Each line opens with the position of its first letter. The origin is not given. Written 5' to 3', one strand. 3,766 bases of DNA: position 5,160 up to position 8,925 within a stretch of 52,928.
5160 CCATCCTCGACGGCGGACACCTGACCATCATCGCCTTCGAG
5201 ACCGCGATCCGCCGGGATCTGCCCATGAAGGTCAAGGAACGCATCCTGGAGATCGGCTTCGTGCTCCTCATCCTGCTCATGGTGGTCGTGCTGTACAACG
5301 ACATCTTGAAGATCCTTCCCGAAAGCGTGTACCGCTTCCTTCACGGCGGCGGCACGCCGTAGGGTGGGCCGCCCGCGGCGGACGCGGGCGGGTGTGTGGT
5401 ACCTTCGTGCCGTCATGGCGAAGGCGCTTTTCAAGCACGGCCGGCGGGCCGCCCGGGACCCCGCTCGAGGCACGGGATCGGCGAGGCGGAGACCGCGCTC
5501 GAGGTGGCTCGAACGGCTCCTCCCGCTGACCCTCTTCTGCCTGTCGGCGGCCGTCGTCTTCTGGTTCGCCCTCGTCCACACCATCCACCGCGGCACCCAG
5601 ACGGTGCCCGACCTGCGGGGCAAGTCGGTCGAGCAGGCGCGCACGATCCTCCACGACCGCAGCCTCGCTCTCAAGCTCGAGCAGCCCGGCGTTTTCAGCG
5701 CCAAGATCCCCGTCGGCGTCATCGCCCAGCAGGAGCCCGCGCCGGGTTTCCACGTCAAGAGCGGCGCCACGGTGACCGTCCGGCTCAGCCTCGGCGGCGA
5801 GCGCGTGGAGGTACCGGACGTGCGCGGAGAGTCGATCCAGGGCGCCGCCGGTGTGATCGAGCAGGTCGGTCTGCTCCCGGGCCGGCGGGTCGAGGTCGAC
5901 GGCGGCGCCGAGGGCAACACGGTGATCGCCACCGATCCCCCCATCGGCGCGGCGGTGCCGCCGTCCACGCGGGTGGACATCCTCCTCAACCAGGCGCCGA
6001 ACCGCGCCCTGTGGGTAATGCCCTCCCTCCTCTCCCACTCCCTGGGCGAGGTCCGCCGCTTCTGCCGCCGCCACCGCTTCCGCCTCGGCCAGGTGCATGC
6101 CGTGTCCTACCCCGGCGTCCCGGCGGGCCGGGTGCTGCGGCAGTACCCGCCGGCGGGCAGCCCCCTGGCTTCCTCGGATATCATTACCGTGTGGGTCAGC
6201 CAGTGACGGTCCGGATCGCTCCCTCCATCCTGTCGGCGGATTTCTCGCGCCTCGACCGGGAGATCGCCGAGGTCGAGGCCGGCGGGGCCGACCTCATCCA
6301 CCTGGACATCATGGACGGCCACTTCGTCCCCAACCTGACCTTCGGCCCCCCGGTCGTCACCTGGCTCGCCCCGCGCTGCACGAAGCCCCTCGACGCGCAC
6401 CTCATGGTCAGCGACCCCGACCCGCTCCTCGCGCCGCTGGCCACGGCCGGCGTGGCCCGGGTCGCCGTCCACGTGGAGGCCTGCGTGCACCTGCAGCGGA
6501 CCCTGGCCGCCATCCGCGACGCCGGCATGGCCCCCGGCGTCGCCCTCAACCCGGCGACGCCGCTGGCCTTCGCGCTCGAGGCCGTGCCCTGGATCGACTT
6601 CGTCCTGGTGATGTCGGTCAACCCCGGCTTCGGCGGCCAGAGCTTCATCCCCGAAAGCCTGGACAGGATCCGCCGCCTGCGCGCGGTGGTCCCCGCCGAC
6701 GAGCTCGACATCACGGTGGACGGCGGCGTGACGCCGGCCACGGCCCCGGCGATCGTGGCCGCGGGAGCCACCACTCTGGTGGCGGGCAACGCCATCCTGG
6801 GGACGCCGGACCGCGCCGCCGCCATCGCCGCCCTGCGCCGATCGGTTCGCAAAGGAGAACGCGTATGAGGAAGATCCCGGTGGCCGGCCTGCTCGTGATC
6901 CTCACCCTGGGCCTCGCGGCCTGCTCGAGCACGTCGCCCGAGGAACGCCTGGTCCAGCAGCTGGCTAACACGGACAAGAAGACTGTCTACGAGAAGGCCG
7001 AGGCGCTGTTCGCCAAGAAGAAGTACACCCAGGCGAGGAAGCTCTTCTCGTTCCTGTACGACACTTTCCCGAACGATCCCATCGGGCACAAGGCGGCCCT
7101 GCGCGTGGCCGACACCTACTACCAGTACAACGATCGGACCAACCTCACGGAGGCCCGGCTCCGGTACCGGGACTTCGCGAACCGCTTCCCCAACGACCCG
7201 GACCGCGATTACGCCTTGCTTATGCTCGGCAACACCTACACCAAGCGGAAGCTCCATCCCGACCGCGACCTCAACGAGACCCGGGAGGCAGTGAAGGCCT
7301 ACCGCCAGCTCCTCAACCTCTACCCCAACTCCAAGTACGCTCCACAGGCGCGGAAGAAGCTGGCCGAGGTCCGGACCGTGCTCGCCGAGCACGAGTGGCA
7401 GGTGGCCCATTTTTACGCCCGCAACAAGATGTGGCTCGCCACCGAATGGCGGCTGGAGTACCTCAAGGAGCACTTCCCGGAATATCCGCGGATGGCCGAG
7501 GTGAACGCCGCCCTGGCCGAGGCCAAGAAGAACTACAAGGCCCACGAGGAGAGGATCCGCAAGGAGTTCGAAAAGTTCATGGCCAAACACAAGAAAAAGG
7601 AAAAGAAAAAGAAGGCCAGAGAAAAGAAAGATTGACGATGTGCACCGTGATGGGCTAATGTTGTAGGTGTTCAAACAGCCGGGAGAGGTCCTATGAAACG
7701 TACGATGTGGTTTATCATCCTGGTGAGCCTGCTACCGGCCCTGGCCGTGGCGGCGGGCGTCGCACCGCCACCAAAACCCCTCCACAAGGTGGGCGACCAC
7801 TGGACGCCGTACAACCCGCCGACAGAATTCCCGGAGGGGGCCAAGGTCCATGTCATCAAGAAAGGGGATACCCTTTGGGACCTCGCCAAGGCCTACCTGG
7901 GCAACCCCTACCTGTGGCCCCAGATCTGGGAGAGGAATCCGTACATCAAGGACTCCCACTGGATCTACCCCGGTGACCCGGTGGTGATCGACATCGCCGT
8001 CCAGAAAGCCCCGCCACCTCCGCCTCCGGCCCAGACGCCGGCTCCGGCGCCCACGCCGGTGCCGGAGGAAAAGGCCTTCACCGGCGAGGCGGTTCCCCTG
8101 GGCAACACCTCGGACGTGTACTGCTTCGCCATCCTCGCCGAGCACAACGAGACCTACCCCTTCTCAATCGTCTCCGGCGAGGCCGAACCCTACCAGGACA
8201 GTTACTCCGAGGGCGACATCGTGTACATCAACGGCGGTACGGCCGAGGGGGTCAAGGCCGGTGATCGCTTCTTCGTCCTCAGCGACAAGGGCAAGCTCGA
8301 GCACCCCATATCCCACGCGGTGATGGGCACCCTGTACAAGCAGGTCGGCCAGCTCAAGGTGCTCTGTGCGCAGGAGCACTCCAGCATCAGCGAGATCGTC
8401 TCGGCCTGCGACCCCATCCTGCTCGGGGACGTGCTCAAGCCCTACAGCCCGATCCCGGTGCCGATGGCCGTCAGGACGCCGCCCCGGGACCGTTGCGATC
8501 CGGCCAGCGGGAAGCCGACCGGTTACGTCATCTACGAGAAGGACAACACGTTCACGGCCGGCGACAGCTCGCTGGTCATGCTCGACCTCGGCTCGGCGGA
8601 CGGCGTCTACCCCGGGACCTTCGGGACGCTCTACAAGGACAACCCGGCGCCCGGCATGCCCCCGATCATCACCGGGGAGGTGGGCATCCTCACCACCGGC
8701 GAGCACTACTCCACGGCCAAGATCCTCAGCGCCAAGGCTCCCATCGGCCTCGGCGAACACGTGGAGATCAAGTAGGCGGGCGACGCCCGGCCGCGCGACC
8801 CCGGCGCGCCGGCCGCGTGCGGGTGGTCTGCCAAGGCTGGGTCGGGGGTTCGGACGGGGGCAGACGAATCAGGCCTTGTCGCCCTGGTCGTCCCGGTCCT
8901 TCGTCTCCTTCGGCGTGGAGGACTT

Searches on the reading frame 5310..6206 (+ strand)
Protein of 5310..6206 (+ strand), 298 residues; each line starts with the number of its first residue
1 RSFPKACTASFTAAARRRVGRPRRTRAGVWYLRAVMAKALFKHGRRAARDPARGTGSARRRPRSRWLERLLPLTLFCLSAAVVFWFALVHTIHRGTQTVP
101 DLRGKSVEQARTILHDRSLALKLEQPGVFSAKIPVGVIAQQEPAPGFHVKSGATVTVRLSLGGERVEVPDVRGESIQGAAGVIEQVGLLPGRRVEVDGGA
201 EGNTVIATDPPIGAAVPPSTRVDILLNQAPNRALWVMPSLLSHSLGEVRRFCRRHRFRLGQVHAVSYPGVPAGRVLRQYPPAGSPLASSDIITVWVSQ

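Call 69: search_protein_families(library=pfam, proteins=[window:5310-6206:+], max_evalue=0.00001)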
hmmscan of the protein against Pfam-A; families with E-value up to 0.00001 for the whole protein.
window:5310-6206:+ (298 aa): 1 family
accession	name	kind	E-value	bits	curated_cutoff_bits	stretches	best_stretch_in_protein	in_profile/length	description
PF03793.24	PASTA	-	2e-32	111.4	23.2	3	98-160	2-63/64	PASTA domain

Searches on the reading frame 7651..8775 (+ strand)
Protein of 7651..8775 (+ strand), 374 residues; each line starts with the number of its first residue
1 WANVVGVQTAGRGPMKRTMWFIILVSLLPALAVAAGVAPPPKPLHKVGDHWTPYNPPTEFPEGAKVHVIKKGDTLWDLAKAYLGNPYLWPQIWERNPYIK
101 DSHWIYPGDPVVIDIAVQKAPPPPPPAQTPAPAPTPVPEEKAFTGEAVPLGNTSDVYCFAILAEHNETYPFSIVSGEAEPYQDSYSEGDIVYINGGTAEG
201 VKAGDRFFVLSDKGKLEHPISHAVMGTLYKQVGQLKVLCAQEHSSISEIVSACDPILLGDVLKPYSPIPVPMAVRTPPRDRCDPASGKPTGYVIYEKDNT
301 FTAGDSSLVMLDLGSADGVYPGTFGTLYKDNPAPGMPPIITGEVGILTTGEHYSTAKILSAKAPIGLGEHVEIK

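Call 69: search_protein_families(library=pfam, proteins=[window:7651-8775:+], max_evalue=0.00001)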
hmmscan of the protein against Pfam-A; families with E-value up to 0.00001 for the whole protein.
window:7651-8775:+ (374 aa): 1 family
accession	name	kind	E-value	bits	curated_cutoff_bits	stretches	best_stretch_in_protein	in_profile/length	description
PF01476.26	LysM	-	4.9e-08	33.2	20.9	1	67-113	1-42/43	LysM domain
